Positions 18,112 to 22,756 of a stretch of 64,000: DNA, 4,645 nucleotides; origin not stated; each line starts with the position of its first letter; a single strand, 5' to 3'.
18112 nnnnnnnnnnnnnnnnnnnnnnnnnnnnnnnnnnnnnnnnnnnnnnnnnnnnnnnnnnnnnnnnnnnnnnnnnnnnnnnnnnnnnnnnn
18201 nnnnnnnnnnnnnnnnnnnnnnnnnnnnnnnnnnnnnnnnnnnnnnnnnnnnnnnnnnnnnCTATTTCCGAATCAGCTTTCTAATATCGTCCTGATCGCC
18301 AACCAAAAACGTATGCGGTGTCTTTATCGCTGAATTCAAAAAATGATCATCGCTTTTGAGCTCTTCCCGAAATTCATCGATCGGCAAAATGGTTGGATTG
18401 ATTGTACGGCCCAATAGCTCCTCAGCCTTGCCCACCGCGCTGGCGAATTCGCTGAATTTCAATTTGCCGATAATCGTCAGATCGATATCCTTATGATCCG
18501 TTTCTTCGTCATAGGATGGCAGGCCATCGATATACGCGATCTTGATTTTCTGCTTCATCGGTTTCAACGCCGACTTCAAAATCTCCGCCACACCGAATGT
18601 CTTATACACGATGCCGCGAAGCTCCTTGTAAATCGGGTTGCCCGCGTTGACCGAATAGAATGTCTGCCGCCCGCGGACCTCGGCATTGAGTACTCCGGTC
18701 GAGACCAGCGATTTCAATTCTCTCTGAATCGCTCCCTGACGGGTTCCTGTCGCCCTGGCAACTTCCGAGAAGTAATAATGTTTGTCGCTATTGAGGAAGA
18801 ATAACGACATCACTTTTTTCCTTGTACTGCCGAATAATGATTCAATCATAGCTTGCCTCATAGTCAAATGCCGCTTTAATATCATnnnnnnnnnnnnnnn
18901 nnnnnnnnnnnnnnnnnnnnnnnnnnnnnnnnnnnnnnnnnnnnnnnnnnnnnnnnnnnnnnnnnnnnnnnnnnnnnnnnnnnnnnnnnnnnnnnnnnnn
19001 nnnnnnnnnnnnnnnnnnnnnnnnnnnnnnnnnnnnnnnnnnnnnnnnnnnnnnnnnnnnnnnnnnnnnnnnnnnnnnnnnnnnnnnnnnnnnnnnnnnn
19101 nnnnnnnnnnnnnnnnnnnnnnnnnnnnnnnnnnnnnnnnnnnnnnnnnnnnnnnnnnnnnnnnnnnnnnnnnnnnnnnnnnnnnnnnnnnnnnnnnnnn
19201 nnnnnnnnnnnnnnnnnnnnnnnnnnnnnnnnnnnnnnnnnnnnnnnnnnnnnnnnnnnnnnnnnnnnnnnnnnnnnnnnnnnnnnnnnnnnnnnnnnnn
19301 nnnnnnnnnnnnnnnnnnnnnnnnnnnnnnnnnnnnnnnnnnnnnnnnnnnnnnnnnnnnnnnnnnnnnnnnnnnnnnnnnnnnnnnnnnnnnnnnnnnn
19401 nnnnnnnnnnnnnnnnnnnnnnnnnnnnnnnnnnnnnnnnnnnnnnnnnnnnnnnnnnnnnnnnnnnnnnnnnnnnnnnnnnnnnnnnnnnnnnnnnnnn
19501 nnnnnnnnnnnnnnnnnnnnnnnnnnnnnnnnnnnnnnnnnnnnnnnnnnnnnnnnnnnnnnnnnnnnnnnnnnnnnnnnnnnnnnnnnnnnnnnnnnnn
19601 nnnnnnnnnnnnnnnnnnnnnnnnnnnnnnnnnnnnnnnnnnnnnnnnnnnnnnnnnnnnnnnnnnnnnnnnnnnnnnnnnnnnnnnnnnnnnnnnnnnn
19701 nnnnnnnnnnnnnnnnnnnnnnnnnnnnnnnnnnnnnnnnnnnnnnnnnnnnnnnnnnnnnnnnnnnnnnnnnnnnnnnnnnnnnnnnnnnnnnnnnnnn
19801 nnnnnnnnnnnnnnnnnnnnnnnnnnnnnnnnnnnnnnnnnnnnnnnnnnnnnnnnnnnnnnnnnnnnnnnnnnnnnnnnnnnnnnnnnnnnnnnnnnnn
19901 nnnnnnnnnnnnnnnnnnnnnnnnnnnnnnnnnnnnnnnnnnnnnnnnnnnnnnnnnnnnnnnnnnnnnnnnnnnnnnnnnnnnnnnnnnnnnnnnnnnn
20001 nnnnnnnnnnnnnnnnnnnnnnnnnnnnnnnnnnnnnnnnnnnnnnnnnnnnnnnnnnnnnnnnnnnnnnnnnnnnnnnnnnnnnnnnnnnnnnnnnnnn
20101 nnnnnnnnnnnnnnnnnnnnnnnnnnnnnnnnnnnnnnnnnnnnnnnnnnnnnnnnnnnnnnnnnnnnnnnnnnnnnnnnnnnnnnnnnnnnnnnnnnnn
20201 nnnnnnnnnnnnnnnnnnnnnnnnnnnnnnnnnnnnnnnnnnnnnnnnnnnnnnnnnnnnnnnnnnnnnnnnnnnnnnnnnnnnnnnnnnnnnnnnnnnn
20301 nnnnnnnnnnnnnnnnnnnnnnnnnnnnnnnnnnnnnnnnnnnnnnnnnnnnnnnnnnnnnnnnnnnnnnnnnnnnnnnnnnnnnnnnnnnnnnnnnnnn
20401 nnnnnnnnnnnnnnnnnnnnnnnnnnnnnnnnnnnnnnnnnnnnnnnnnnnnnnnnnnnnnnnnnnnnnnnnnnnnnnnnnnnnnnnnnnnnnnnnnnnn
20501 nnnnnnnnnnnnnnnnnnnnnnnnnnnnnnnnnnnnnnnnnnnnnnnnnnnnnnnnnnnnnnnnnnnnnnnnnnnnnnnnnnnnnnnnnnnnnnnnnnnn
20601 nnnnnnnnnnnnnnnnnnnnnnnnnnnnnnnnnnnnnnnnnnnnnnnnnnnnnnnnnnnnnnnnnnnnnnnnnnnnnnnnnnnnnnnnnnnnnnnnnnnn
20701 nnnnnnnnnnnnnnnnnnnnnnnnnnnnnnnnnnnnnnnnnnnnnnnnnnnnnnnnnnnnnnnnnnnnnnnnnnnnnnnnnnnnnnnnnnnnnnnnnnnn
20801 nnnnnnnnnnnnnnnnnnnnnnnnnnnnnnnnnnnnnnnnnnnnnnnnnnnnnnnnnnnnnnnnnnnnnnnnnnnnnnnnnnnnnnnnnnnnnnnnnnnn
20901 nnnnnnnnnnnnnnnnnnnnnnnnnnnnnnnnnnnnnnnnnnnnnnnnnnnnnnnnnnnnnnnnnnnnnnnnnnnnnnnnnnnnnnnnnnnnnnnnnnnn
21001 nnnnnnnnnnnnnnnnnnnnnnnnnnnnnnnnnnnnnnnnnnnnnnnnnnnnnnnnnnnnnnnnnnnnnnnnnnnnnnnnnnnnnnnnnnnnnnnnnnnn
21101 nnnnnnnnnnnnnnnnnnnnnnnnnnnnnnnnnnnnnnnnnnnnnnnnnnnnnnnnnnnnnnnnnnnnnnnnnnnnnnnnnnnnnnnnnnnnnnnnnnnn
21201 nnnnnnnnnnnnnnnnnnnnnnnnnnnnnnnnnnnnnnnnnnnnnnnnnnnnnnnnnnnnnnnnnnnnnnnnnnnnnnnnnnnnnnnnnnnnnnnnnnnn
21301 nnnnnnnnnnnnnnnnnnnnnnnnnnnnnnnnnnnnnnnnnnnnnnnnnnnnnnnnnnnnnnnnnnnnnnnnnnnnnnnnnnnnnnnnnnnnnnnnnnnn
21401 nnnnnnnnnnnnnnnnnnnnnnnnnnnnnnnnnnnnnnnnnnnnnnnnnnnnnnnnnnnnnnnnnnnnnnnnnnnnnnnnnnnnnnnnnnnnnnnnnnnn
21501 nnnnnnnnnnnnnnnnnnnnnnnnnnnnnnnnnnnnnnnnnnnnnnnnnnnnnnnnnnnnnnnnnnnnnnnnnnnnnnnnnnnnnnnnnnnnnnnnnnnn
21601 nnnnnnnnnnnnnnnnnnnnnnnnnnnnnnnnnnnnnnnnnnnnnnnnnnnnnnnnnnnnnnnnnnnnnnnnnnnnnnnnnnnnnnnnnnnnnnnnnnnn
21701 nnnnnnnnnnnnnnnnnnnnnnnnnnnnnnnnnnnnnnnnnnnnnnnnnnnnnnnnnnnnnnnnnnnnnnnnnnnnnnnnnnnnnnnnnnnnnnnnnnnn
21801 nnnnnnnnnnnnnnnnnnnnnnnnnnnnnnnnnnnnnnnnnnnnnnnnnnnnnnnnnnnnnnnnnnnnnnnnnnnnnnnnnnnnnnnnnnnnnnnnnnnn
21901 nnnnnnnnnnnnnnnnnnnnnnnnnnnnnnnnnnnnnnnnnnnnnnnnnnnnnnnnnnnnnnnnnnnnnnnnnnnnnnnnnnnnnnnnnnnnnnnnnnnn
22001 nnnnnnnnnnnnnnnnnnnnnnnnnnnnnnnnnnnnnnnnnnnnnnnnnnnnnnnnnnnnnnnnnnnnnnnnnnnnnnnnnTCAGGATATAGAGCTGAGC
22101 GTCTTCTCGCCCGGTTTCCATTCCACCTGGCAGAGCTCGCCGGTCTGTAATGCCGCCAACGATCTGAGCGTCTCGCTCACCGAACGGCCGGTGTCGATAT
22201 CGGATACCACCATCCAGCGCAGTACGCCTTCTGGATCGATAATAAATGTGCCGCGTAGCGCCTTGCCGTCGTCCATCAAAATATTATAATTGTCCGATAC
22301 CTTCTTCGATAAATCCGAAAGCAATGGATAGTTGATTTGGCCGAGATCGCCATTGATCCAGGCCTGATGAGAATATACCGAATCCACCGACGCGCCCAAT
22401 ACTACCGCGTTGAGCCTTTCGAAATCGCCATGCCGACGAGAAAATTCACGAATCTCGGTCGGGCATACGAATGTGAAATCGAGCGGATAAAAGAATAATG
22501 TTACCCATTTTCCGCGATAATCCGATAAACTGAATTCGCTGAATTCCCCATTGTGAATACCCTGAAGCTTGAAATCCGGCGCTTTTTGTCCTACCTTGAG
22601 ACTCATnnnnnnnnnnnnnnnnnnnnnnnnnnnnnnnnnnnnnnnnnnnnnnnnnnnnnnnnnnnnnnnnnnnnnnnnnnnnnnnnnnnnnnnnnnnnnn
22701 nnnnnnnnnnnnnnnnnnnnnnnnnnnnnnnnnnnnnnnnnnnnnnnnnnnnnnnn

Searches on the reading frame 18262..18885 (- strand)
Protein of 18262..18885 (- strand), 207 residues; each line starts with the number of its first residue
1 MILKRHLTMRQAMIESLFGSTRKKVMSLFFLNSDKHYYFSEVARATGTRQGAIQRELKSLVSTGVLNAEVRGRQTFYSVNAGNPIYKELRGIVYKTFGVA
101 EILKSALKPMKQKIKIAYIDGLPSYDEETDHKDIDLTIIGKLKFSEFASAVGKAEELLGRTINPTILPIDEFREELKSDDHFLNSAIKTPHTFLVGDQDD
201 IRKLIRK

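Call 31: search_protein_families(library=pfam, proteins=[window:18262-18885:-])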
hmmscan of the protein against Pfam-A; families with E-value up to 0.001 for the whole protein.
window:18262-18885:- (207 aa): 1 family
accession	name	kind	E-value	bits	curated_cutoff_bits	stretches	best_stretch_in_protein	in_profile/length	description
PF24033.1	DUF7342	-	0.00011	22.6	31.6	1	40-115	21-94/150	Family of unknown function (DUF7342)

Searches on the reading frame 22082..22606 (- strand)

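Call 57: search_protein_families(library=pfam, proteins=[window:22082-22606:-])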
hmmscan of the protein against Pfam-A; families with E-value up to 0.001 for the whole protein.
window:22082-22606:- (174 aa): 2 families
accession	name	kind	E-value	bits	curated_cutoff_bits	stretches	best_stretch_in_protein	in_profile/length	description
PF00578.27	AhpC-TSA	-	9.5e-42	142.3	26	1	5-131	1-123/124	AhpC/TSA family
PF08534.16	Redoxin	-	9.5e-14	51.9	26.6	1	4-144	1-142/148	Redoxin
